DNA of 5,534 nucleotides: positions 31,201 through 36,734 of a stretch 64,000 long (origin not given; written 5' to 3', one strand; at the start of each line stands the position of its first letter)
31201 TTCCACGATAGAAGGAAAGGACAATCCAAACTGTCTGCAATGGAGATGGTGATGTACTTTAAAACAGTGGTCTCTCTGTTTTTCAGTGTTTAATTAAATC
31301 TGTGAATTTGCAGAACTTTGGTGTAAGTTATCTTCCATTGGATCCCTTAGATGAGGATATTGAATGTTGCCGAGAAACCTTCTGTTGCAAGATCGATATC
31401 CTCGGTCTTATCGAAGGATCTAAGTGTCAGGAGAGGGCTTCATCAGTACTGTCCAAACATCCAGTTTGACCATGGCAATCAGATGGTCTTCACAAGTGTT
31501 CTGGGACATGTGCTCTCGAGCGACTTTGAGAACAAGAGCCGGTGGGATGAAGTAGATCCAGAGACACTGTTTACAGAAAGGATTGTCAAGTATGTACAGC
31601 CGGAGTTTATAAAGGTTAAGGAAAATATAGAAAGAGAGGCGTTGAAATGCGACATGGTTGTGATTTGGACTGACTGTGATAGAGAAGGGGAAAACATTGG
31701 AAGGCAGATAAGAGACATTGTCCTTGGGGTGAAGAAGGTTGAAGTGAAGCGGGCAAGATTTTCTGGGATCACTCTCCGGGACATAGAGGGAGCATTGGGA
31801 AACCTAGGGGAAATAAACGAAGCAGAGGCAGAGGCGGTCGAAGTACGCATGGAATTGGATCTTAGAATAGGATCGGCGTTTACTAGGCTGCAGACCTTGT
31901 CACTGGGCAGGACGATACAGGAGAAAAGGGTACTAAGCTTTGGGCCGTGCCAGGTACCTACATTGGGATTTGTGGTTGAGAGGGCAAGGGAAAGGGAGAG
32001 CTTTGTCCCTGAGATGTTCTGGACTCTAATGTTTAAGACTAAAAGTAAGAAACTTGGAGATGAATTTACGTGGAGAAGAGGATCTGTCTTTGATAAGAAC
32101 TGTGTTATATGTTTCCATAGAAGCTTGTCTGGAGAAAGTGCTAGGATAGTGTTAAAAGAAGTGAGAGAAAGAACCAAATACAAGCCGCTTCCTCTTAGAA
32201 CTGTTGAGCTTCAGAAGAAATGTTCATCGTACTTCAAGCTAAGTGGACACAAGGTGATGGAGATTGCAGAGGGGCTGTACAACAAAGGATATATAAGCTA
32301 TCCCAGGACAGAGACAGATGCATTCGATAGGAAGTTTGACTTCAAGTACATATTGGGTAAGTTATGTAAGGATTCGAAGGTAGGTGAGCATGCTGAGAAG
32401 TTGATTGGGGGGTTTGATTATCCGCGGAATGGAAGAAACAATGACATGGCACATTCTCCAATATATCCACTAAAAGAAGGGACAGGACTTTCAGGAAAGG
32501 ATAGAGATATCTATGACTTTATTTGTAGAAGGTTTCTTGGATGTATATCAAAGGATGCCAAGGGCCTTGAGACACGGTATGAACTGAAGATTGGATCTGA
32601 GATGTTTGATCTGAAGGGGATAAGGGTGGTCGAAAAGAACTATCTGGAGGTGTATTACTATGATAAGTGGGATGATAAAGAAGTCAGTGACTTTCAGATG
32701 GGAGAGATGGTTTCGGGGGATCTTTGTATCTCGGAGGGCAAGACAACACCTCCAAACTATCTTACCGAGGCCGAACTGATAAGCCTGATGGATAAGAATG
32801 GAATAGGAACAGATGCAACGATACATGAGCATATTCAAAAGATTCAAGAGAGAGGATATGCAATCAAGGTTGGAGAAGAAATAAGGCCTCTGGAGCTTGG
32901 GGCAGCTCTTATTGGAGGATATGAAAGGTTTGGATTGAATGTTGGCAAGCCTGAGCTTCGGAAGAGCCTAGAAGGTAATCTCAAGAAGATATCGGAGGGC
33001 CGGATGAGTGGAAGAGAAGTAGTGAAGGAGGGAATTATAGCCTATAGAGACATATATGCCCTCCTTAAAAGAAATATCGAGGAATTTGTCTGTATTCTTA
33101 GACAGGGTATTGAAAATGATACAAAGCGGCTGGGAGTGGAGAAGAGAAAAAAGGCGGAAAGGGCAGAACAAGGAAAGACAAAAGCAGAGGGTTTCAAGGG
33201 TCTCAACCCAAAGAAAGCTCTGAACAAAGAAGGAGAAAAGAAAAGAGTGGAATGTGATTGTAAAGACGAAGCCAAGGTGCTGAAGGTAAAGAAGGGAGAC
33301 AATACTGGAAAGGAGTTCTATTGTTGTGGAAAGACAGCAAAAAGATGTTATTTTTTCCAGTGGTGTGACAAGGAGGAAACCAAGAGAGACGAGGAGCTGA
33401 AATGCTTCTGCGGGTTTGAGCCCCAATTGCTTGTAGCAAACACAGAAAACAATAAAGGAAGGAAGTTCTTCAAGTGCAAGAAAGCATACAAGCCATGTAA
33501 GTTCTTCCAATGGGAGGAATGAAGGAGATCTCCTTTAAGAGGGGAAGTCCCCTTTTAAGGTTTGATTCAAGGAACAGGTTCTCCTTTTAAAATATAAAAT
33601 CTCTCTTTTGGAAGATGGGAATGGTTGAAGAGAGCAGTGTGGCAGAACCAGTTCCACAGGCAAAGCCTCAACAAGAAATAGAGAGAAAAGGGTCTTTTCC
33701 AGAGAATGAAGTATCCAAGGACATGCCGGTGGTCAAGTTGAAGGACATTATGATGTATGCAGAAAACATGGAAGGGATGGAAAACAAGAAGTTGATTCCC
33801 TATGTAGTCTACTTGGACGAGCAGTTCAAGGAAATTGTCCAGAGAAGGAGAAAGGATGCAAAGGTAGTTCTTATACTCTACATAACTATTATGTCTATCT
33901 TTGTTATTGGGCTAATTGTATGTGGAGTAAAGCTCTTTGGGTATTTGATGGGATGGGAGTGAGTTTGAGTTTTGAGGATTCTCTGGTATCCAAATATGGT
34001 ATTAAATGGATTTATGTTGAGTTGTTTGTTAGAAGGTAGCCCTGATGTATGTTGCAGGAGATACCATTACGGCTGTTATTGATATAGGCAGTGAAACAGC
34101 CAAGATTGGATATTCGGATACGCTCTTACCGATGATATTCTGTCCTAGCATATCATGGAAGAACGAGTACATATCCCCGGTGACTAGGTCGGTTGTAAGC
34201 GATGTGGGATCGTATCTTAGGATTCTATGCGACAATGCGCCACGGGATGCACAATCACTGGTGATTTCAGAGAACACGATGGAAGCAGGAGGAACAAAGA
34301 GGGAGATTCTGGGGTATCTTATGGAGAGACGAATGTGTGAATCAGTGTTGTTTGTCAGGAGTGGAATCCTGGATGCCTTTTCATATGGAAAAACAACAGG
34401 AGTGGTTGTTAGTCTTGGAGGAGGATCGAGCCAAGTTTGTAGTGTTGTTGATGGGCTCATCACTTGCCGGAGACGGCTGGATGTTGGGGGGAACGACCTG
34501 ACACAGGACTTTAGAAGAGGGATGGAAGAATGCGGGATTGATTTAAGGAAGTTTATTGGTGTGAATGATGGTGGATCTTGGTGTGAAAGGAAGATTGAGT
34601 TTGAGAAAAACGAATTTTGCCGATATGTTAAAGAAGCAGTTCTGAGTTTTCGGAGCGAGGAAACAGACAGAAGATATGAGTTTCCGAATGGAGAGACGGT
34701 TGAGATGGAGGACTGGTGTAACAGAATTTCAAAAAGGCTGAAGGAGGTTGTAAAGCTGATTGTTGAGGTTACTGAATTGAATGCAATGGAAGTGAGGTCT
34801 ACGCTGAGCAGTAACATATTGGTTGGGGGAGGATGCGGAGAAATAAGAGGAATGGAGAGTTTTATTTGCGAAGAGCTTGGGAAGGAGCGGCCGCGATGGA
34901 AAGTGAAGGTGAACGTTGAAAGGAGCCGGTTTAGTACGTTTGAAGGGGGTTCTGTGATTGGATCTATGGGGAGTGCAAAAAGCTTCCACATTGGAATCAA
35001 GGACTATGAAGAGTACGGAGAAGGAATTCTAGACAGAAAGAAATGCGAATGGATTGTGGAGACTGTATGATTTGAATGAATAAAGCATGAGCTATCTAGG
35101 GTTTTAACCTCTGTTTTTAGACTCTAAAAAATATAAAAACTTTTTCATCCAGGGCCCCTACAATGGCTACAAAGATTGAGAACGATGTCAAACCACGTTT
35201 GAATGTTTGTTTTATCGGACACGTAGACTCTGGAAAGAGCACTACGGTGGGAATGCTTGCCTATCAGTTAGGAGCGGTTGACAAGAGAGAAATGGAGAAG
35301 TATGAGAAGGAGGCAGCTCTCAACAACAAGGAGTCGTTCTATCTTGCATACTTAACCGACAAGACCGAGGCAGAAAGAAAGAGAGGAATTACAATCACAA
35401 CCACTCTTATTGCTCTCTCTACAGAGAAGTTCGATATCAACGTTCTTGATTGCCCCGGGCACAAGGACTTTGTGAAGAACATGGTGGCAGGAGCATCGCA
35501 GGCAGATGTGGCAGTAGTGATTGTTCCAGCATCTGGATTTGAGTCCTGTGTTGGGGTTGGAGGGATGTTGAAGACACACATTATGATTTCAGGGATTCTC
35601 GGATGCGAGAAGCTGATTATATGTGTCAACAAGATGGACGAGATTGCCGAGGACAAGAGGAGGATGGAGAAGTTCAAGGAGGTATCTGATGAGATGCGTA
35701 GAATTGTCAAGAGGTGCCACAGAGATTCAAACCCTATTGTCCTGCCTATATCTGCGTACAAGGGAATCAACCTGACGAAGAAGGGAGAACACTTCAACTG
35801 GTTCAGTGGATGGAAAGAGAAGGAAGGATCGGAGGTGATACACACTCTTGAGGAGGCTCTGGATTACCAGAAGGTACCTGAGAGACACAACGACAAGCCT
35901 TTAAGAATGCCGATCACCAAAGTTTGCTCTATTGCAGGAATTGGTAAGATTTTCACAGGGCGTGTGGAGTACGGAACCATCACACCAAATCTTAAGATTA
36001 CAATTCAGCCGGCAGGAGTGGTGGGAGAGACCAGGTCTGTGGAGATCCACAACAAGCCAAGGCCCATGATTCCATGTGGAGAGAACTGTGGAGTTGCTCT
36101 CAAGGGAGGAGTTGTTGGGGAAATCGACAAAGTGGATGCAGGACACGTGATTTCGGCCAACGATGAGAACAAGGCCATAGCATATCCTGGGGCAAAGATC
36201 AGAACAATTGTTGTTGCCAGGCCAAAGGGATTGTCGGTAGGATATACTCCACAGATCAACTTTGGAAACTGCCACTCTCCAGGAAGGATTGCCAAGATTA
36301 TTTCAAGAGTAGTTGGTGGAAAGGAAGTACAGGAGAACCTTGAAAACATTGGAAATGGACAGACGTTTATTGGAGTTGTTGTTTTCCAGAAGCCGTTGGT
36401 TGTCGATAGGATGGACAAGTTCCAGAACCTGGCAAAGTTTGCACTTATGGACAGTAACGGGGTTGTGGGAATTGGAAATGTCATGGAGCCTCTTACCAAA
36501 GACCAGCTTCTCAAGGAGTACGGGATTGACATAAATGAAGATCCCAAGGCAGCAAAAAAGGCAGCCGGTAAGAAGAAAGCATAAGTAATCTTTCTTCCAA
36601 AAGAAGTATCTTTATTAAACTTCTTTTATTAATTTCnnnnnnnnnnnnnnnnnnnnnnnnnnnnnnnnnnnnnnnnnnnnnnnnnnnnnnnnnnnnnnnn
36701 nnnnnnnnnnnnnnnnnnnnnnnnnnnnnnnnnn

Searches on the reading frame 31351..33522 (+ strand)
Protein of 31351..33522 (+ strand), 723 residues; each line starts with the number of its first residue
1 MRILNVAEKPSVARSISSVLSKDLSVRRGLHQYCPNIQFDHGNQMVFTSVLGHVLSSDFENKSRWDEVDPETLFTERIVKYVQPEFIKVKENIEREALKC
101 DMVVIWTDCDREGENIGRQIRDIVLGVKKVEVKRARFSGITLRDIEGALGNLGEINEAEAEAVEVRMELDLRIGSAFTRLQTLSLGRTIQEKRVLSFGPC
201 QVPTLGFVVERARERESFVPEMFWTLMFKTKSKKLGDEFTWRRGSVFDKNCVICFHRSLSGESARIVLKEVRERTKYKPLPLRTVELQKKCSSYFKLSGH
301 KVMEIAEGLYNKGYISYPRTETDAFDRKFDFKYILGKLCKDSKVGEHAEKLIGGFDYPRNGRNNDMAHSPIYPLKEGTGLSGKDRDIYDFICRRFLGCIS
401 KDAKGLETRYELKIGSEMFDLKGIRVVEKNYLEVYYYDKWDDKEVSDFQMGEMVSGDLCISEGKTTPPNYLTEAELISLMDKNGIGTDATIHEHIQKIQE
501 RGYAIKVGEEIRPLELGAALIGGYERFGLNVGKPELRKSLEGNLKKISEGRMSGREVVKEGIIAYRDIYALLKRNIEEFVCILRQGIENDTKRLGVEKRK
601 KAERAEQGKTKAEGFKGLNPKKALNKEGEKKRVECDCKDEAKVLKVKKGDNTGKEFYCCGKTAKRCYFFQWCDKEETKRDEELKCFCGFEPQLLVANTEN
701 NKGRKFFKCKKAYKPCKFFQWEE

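Call 20: search_protein_families(library=pfam, proteins=[window:31351-33522:+], max_evalue=0.001)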
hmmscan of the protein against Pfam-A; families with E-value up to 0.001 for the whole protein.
window:31351-33522:+ (723 aa): 3 families
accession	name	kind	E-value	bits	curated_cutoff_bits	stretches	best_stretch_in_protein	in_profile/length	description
PF01131.25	Topoisom_bac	-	3.7e-111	372.5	35.1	1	155-559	2-411/411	DNA topoisomerase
PF06839.17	Zn_ribbon_GRF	-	7.6e-17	61.6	25.9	2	634-674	2-44/45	GRF zinc finger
PF01751.28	Toprim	-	6.2e-14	52.4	23.1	1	6-138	4-94/96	Toprim domain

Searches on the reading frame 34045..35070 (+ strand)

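Call 20: search_protein_families(library=pfam, proteins=[window:34045-35070:+], max_evalue=0.001)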
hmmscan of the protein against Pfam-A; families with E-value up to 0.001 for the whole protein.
window:34045-35070:+ (341 aa): 2 families
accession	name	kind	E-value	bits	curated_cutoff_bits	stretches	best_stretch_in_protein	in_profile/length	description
PF00022.25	Actin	-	5.7e-32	111.2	27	1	66-332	91-408/410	Actin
PF06723.19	MreB_Mbl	-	0.00022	20.7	27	1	118-279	146-298/327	MreB/Mbl protein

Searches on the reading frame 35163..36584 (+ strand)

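Call 4: search_protein_families(library=pfam, proteins=[window:35163-36584:+], max_evalue=1)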
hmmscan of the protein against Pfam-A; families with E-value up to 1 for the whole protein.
window:35163-36584:+ (473 aa): 10 families
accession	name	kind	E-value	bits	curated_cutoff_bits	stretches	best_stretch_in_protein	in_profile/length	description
PF00009.33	GTP_EFTU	-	3.3e-44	151.2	26.5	1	11-205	2-176/188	Elongation factor Tu GTP binding domain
PF22594.2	GTP-eEF1A_C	-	3.7e-13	50.2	27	1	349-440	6-100/101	GTP-eEF1A C-terminal domain-like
PF03143.23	GTP_EFTU_D3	-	2.6e-06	28.1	27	1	353-442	22-104/106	Elongation factor Tu C-terminal domain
PF03144.31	GTP_EFTU_D2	-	0.00012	22.9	30.3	1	261-320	1-65/73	Elongation factor Tu domain 2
PF01926.29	MMR_HSR1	-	0.00035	21.1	21.9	1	65-123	21-85/113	50S ribosome-binding GTPase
PF04670.18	Gtr1_RagA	-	0.005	16.7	22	0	77-109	34-67/232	Gtr1/RagA G protein conserved region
PF03029.23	ATP_bind_1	-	0.02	15.1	27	1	18-179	2-187/240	Conserved hypothetical ATP binding protein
PF14578.12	GTP_EFTU_D4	-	0.023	15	23.8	1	265-328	21-83/86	Elongation factor Tu domain 4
PF02430.21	AMA-1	-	0.042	13.1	21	1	147-221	227-298/470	Apical membrane antigen 1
PF06831.19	H2TH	-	0.056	13.9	34.7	1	409-441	11-43/93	Formamidopyrimidine-DNA glycosylase H2TH domain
